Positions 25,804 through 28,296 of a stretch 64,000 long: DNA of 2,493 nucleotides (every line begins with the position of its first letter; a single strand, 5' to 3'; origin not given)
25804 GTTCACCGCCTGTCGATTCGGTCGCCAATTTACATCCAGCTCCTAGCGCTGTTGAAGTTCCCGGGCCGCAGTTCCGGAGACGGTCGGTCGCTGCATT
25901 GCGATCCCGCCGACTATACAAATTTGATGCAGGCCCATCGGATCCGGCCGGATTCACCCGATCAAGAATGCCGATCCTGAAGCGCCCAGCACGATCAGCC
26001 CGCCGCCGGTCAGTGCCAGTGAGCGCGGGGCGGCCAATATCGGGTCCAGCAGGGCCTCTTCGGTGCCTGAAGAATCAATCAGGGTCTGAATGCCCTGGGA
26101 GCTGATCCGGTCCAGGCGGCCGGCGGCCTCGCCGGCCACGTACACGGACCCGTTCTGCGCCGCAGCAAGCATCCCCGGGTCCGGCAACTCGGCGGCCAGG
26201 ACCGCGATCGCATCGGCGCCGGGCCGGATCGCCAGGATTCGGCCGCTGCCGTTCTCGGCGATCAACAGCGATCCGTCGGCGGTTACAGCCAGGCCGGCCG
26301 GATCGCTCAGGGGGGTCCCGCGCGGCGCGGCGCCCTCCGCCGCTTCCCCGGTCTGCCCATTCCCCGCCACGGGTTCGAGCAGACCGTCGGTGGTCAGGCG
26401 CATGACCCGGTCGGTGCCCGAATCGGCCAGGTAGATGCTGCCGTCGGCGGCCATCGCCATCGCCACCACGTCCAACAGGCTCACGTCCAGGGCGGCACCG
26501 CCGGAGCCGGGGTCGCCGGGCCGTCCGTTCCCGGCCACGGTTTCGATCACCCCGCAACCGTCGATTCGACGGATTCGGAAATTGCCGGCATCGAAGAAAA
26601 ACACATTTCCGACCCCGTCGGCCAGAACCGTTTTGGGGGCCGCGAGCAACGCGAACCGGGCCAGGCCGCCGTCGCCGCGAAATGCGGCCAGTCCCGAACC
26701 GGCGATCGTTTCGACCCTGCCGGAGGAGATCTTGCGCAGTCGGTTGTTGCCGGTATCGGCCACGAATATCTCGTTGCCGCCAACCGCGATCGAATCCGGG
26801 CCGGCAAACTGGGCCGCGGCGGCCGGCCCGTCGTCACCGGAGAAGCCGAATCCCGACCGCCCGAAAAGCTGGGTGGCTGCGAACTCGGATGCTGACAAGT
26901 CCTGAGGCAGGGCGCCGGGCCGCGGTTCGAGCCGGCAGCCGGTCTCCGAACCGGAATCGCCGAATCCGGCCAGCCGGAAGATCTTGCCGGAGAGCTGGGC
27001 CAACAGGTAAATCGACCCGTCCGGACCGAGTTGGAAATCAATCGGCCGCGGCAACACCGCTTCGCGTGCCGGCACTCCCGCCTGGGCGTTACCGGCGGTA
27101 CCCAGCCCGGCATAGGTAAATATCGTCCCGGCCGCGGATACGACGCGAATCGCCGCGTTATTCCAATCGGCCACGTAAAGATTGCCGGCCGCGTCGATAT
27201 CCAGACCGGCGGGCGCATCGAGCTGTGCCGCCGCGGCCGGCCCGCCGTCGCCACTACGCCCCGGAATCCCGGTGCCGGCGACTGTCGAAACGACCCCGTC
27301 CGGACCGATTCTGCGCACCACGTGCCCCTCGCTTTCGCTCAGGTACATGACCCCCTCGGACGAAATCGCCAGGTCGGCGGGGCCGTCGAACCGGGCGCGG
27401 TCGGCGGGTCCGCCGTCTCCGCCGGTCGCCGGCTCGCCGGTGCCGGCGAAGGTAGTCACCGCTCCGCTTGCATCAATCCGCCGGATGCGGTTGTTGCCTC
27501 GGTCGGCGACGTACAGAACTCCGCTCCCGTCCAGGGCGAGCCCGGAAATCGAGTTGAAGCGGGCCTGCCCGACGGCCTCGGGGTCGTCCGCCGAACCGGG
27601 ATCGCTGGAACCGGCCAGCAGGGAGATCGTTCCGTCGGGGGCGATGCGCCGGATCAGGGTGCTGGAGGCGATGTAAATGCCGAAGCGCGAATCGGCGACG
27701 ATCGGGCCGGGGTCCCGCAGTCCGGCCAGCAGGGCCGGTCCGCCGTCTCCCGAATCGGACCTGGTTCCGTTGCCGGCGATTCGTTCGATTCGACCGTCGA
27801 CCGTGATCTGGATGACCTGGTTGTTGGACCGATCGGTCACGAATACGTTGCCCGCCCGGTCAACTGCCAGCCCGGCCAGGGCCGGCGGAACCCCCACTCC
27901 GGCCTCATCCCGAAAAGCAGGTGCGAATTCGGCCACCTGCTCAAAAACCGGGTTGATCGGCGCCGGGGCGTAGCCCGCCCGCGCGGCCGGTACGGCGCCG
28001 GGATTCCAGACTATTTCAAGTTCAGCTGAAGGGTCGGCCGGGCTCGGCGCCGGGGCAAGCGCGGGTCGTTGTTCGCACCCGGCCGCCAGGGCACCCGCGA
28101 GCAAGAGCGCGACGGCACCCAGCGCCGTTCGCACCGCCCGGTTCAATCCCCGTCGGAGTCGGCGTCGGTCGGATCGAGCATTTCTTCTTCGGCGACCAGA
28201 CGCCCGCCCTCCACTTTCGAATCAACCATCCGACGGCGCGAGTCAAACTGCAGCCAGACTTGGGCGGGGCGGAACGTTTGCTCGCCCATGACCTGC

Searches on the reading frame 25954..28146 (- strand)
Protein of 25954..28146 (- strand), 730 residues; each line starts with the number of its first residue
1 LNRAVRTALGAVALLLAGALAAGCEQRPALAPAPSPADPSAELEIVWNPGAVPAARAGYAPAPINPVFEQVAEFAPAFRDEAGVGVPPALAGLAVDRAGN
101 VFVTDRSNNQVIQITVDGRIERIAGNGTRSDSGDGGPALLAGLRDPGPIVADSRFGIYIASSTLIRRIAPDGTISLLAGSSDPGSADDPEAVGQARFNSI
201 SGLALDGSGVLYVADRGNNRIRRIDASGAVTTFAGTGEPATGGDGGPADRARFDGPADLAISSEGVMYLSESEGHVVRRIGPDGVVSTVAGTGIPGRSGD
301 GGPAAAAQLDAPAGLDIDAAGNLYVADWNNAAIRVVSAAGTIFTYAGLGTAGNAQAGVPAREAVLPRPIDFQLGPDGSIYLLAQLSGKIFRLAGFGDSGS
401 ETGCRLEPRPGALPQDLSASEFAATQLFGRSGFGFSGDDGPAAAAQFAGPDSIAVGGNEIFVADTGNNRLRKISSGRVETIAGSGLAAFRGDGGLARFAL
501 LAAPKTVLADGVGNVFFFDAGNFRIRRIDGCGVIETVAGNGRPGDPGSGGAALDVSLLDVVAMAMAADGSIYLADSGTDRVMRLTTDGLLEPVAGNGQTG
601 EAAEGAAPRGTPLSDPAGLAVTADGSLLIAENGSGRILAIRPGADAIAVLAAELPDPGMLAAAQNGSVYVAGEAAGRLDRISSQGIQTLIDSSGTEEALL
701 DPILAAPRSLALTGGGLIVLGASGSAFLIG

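Call 4: search_protein_families(library=pfam, proteins=[window:25954-28146:-], max_evalue=0.01)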
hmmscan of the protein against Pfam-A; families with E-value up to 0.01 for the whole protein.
window:25954-28146:- (730 aa): 7 families
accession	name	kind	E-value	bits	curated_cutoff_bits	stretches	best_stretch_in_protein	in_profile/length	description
PF25021.1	TEN_NHL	-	9.2e-39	133.8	27.1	5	297-347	129-177/357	Teneurin NHL domain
PF01436.27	NHL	-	3.4e-31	106.1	20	4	197-222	1-26/28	NHL repeat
PF24684.1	Vgb_lyase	-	3.4e-11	42.9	50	0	614-688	13-88/290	Virginiamycin B lyase family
PF08450.18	SGL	-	4.6e-10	40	26.3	0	310-344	184-218/246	SMP-30/Gluconolactonase/LRE-like region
PF13449.12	Phytase-like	-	3.5e-05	24.3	27.6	0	572-647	19-101/284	Esterase-like activity of phytase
PF06739.17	SBBP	-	0.00091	19.6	20.5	0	92-108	17-33/38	Beta-propeller repeat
PF05787.19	PhoX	-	0.00091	18.9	24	0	590-672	405-468/515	Alkaline phosphatase PhoX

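Call 12: find_homologous_proteins(query=window:25954-28146:-, max_evalue=1e-10)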
Query window:25954-28146:- (730 aa): 6399 proteins with E <= 1e-10 among 8000 candidates; the best 120 are listed.
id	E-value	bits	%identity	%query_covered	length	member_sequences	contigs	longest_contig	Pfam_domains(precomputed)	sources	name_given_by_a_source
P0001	0.0e+0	1477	96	100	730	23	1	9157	PF13449.13,PF24684.2,PF01436.28,PF25021.2,PF08450.19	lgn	-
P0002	0.0e+0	1378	89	100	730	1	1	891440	PF13449.13,PF24684.2,PF01436.28,PF25021.2,PF08450.19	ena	-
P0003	0.0e+0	1349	87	100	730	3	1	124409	PF24684.2,PF01436.28,PF25021.2,PF08450.19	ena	-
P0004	0.0e+0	1336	87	97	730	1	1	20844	PF20067.6,PF24684.2,PF01436.28,PF25021.2,PF06739.18,PF08450.19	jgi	jgi:hypothetical protein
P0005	0.0e+0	1332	86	100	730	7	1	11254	PF13449.13,PF24684.2,PF01436.28,PF25021.2,PF08450.19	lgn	-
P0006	0.0e+0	1312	86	100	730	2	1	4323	PF13449.13,PF24684.2,PF01436.28,PF25021.2,PF08450.19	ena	-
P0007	0.0e+0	1267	87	93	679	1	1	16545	PF13449.13,PF24684.2,PF01436.28,PF25021.2,PF06739.18,PF08450.19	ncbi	-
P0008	0.0e+0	1152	77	97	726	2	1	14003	PF13449.13,PF20067.6,PF24684.2,PF01436.28,PF25021.2,PF08450.19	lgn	-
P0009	0.0e+0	1098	71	100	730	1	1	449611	PF13449.13,PF24684.2,PF01436.28,PF25021.2,PF08450.19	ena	-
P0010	0.0e+0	1050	69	99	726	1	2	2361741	PF13449.13,PF20067.6,PF24684.2,PF01436.28,PF25021.2,PF08450.19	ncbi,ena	-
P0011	0.0e+0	1035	69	98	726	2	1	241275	PF13449.13,PF24684.2,PF01436.28,PF25021.2,PF08450.19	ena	-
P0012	1.0e-254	866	39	74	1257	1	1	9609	PF01108.24,PF25059.2,PF06977.18,PF01731.27,PF22807.3,PF24684.2,PF01436.28,PF08450.19,PF05787.20,PF13449.13,PF20067.6,PF25833.1,PF25021.2,PF06739.18,PF00041.28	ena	-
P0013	9.3e-253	859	36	82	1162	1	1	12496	PF13449.13,PF02393.22,PF24684.2,PF01436.28,PF25021.2,PF06739.18,PF08450.19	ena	-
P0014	9.3e-239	813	57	98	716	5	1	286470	PF13449.13,PF24684.2,PF01436.28,PF25021.2,PF08450.19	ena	-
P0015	1.3e-238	813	34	75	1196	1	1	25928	PF07494.18,PF23500.2,PF13449.13,PF20067.6,PF24684.2,PF01436.28,PF25021.2,PF06739.18,PF08450.19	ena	-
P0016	4.9e-231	788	56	93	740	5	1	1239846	PF13449.13,PF24684.2,PF01436.28,PF25021.2,PF06739.18,PF08450.19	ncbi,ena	-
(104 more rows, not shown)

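Call 15: find_encoding_contigs(protein=P0016, flank=10000, max_places=2)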
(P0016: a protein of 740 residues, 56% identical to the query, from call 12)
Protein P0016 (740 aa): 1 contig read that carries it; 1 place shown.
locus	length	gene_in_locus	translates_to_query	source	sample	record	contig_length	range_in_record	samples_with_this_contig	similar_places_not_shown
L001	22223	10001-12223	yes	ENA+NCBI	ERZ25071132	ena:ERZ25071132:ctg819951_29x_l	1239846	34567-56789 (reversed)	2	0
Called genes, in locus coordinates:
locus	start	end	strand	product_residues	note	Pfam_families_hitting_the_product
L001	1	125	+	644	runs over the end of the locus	PF00012:HSP70, PF06723:MreB_Mbl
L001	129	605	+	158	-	PF01025:GrpE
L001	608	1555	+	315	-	PF00226:DnaJ, PF01556:DnaJ_C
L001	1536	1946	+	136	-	PF00376:MerR, PF13411:MerR_1, PF13591:MerR_2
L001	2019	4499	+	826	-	PF02861:Clp_N, PF13191:AAA_16 (weak), PF23569:NBD_SMAX1 (weak), PF00004:AAA, PF17871:AAA_lid_9, PF07724:AAA_2, PF07728:AAA_5, PF10431:ClpB_D2-small, +9 more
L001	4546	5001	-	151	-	PF00578:AhpC-TSA, PF08534:Redoxin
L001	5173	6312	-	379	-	PF00583:Acetyltransf_1, PF13527:Acetyltransf_9, PF13673:Acetyltransf_10 (faint), PF13508:Acetyltransf_7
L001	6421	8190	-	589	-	-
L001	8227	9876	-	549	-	PF00919:UPF0004, PF04055:Radical_SAM, PF01938:TRAM (weak)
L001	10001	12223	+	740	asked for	PF08450:SGL (faint), PF24684:Vgb_lyase (faint), PF01436:NHL (faint), PF06739:SBBP (faint), PF13449:Phytase-like (faint), PF25021:TEN_NHL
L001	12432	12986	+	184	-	PF01025:GrpE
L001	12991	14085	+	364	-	PF00226:DnaJ, PF01556:DnaJ_C, PF00684:DnaJ_CXXCXGXG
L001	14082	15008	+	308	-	PF06325:PrmA, PF05175:MTS, PF13847:Methyltransf_31, PF08241:Methyltransf_11, PF13649:Methyltransf_25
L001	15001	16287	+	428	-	PF00919:UPF0004, PF04055:Radical_SAM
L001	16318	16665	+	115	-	PF11969:DcpS_C, PF01230:HIT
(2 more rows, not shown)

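Call 16: find_encoding_contigs(protein=P0010, flank=10000, max_places=2)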
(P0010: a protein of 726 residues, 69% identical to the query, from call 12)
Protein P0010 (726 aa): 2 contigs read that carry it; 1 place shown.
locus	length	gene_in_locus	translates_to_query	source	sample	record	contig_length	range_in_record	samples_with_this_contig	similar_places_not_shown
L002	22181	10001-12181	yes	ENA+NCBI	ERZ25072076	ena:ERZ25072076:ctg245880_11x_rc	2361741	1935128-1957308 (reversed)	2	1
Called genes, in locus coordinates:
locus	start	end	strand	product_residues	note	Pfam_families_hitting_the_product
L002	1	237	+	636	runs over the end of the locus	PF00012:HSP70, PF06723:MreB_Mbl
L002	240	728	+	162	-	PF01025:GrpE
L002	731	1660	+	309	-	PF00226:DnaJ, PF01556:DnaJ_C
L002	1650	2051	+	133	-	PF00376:MerR, PF13411:MerR_1, PF13591:MerR_2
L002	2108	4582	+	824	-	PF02861:Clp_N, PF13191:AAA_16 (weak), PF23569:NBD_SMAX1 (weak), PF00004:AAA, PF17871:AAA_lid_9, PF07724:AAA_2, PF07728:AAA_5, PF10431:ClpB_D2-small, +7 more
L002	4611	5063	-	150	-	PF00578:AhpC-TSA, PF08534:Redoxin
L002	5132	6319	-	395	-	PF00583:Acetyltransf_1, PF13527:Acetyltransf_9, PF13673:Acetyltransf_10 (weak), PF13508:Acetyltransf_7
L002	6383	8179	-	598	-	-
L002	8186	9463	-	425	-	PF00919:UPF0004, PF04055:Radical_SAM, PF01938:TRAM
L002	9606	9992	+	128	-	-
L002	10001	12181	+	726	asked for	PF01436:NHL (faint), PF08450:SGL (faint), PF13449:Phytase-like (faint), PF20067:SSL_N (faint), PF24684:Vgb_lyase (faint), PF25021:TEN_NHL (weak)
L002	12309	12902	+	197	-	PF01025:GrpE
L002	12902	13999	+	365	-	PF00226:DnaJ, PF01556:DnaJ_C, PF00684:DnaJ_CXXCXGXG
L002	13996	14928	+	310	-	PF06325:PrmA, PF05175:MTS, PF02475:TRM5-TYW2_MTfase (weak), PF13847:Methyltransf_31 (weak), PF13649:Methyltransf_25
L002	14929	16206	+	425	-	PF00919:UPF0004, PF04055:Radical_SAM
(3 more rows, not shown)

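Call 17: find_encoding_contigs(protein=P0014, flank=10000, max_places=2)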
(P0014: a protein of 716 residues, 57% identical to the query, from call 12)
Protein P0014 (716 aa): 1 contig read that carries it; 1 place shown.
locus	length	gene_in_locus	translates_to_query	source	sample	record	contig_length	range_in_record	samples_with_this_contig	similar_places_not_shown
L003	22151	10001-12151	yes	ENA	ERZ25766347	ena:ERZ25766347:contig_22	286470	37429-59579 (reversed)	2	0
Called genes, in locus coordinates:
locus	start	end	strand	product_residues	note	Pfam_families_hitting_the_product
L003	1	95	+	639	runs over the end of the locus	PF00012:HSP70, PF06723:MreB_Mbl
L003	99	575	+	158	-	PF01025:GrpE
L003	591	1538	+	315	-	PF00226:DnaJ, PF01556:DnaJ_C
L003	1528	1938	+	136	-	PF00376:MerR, PF13411:MerR_1, PF13591:MerR_2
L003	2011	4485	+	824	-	PF02861:Clp_N, PF13191:AAA_16 (weak), PF23569:NBD_SMAX1 (weak), PF00004:AAA, PF17871:AAA_lid_9, PF07724:AAA_2, PF07728:AAA_5, PF10431:ClpB_D2-small, +11 more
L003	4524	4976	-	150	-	PF00578:AhpC-TSA, PF08534:Redoxin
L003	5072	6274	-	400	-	PF13527:Acetyltransf_9, PF00583:Acetyltransf_1, PF13673:Acetyltransf_10 (weak), PF13508:Acetyltransf_7 (weak)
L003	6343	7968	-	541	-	PF13360:PQQ_2 (faint), PF23414:Beta-prop_EML_2 (faint)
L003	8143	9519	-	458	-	PF00919:UPF0004, PF04055:Radical_SAM, PF01938:TRAM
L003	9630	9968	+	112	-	-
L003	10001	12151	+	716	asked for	PF01436:NHL (faint), PF13449:Phytase-like (faint), PF08450:SGL (faint), PF24684:Vgb_lyase (faint), PF25021:TEN_NHL (weak)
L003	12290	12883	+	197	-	PF01025:GrpE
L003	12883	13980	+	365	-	PF00226:DnaJ, PF01556:DnaJ_C, PF00684:DnaJ_CXXCXGXG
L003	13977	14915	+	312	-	PF06325:PrmA, PF05175:MTS, PF03602:Cons_hypoth95 (weak), PF13489:Methyltransf_23 (weak), PF13847:Methyltransf_31, PF08241:Methyltransf_11 (weak), PF13649:Methyltransf_25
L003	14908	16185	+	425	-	PF00919:UPF0004, PF04055:Radical_SAM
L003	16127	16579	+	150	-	PF11969:DcpS_C, PF01230:HIT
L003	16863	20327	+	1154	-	PF04563:RNA_pol_Rpb2_1, PF04561:RNA_pol_Rpb2_2, PF04565:RNA_pol_Rpb2_3, PF10385:RNA_pol_Rpb2_45, PF00562:RNA_pol_Rpb2_6, PF04560:RNA_pol_Rpb2_7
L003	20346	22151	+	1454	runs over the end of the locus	PF04997:RNA_pol_Rpb1_1, PF00623:RNA_pol_Rpb1_2, PF04983:RNA_pol_Rpb1_3, PF05000:RNA_pol_Rpb1_4, PF04998:RNA_pol_Rpb1_5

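Call 32: search_protein_families(library=ncbifam, proteins=[window:25954-28146:-], max_evalue=0.001)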
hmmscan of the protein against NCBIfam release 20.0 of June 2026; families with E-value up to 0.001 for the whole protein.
window:25954-28146:- (730 aa): 4 families
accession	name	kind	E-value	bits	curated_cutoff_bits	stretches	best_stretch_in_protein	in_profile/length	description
NF033206.1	ScyE_fam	subfamily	1.2e-21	77.7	80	1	306-482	4-175/333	ScyD/ScyE family protein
NF035926.1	scyF_NHL_VPEP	equivalog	2.6e-19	69.6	350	2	196-359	150-296/376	scytonemin biosynthesis PEP-CTERM protein ScyF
NF047780.1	LIC12708_fam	subfamily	0.00013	21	150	0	567-629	65-135/391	LIC_12708 family protein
NF000022.1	stregra_B_VgbA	exception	0.00055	19.1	600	0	203-242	146-184/299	streptogramin B lyase Vgb(A)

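Call 33: search_protein_families(library=pfam, proteins=[L003:6343-7968:-], max_evalue=0.01)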
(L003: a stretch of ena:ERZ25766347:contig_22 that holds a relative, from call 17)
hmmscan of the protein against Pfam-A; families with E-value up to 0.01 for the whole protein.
L003:6343-7968:- (541 aa): 3 families
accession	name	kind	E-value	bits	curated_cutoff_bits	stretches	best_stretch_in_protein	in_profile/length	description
PF13360.13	PQQ_2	-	1.1e-07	32.2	27.6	1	215-341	16-143/233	Outer membrane protein assembly factor BamB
PF23414.1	Beta-prop_EML_2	-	9.8e-06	25.6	90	1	306-426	42-156/266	Echinoderm microtubule-associated protein second beta-propeller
PF19135.5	DUF5818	-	0.0056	16.6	27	0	325-352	6-34/57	Protein of unknown function (DUF5818)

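Call 61: predict_structure(alignment_id=A3)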
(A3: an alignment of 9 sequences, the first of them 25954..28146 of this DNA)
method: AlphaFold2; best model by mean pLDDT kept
length: 730 residues; sequences in the alignment: 9
mean_pLDDT: 80.8   pTM: 0.59
mean pLDDT of the five models: 80.8, 79.4, 77.5, 73.6, 68.0
residues with pLDDT >= 90: 306; 70-90: 274; 50-70: 81; < 50: 69
segments of 3 or more residues with pLDDT < 50: 1-42, 395-410, 486-490
pLDDT, mean of each block of 10 residues (from residue 1): 44 44 31 35 62 84 72 71 74 92 92 84 87 80 91 93 93 92 89 91 94 96 92 93 93 96 93 96 93 89 91 93 92 90 76 53 74 90 83 55 40 55 69 59 79 87 89 81 59 65 89 87 86 81 81 88 93 93 92 90 89 93 93 94 87 91 91 89 86 56 77 83 81
secondary structure, 60 per line:
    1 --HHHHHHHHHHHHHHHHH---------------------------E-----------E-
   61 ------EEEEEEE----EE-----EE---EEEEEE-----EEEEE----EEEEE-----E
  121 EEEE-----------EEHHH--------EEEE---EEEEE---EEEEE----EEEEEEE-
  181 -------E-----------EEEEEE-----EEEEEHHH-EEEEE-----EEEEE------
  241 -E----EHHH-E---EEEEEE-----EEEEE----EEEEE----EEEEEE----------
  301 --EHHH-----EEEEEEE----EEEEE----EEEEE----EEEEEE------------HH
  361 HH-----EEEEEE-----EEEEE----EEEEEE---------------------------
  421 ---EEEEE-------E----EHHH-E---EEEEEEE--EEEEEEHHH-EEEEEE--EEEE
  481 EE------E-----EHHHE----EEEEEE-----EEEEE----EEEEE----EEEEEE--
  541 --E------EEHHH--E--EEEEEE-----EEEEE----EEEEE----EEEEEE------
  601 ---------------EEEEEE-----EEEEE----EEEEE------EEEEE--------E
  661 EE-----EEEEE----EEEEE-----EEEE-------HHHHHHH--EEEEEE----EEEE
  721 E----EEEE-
elements in order (helices of 4 or more, strands of 3 or more residues): H3-19 E67-73 E90-95 E101-105 E110-114 E120-124 E149-152 E156-160 E164-168 E173-179 E200-205 E211-215 E220-224 E230-234 E256-261 E267-271 E276-280 E285-290 E312-318 E323-327 E332-336 E341-346 H359-362 E368-373 E379-383 E388-393 E424-428 E450-456 E459-464 E469-474 E477-482 E504-509 E515-519 E524-528 E533-538 E560-565 E571-575 E580-584 E589-594 E616-621 E627-631 E636-640 E647-651 E660-662 E668-672 E677-681 E687-690 H698-704 E707-712 E717-721 E726-729

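Call 66: fold_search(model_id=the predicted structure, library=pdb)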
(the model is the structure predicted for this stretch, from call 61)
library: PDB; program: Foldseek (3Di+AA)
matches with E <= 10: 1678; with E <= 0.001: 1150
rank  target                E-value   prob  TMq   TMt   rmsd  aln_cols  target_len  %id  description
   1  9ifo_A                4.2e-28  1.00  0.41  0.22  17.1       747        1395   22  Structure of Teneurin-Like Protein (TLP) (released 2026-03-11)
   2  8s9p_B                1.7e-19  1.00  0.21  0.17  24.2       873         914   14  1:1:1 agrin/LRP4/MuSK complex (released 2023-05-17)
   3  9i3v_A                2.6e-19  1.00  0.27  0.06  24.6       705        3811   15  Cryo-EM structure of the human LRP2 ectodomain (released 2026-02-04)
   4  9qaw_A                9.7e-19  1.00  0.28  0.06  21.4       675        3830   13  CryoEM structure of the human LRP2 receptor ectodomain in complex with LRPAP1 (released 2026-03-11)
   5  8r50_A                9.7e-19  1.00  0.36  0.15  19.1       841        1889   14  Mouse teneurin-3 compact dimer - A1B1 isoform (released 2024-05-08)
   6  8r54_A                1.3e-18  1.00  0.36  0.15  20.3       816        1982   14  Mouse teneurin-3 non-compact subunit - A0B0 isoform (released 2024-05-08)
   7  9i3v_B                1.8e-18  1.00  0.26  0.05  23.9       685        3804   15  Cryo-EM structure of the human LRP2 ectodomain (released 2026-02-04)
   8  9qaw_B                1.8e-18  1.00  0.24  0.05  24.3       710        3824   14  CryoEM structure of the human LRP2 receptor ectodomain in complex with LRPAP1 (released 2026-03-11)
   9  9g2f_A                2.4e-18  1.00  0.37  0.17  20.4       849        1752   14  Mouse Teneurin2 dimer variant A1B1 (released 2026-01-21)
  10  6l6r_A                3.1e-18  1.00  0.26  0.31  23.4       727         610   14  Crystal structure of LRP6 E1E2-SOST complex (released 2020-10-28)
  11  8jxh_B                3.3e-18  1.00  0.27  0.17  23.5       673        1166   14  rat megalin RAP complex wingA (released 2024-06-19)
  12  7djl_C                3.9e-18  1.00  0.20  0.31  31.7       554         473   15  Structure of four truncated and mutated forms of quenching protein (released 2022-06-08)
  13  6ske_A                4.1e-18  1.00  0.36  0.16  19.4       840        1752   14  Teneurin 2 in complex with Latrophilin 2 Lec domain (released 2020-02-12)
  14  8fia_A                4.7e-18  1.00  0.35  0.15  21.3       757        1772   14  The structure of fly Teneurin self assembly (released 2023-05-03)
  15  7ban_A                5.0e-18  1.00  0.22  0.09  29.9       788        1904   17  human Teneurin4 Mut C2 (released 2022-01-12)
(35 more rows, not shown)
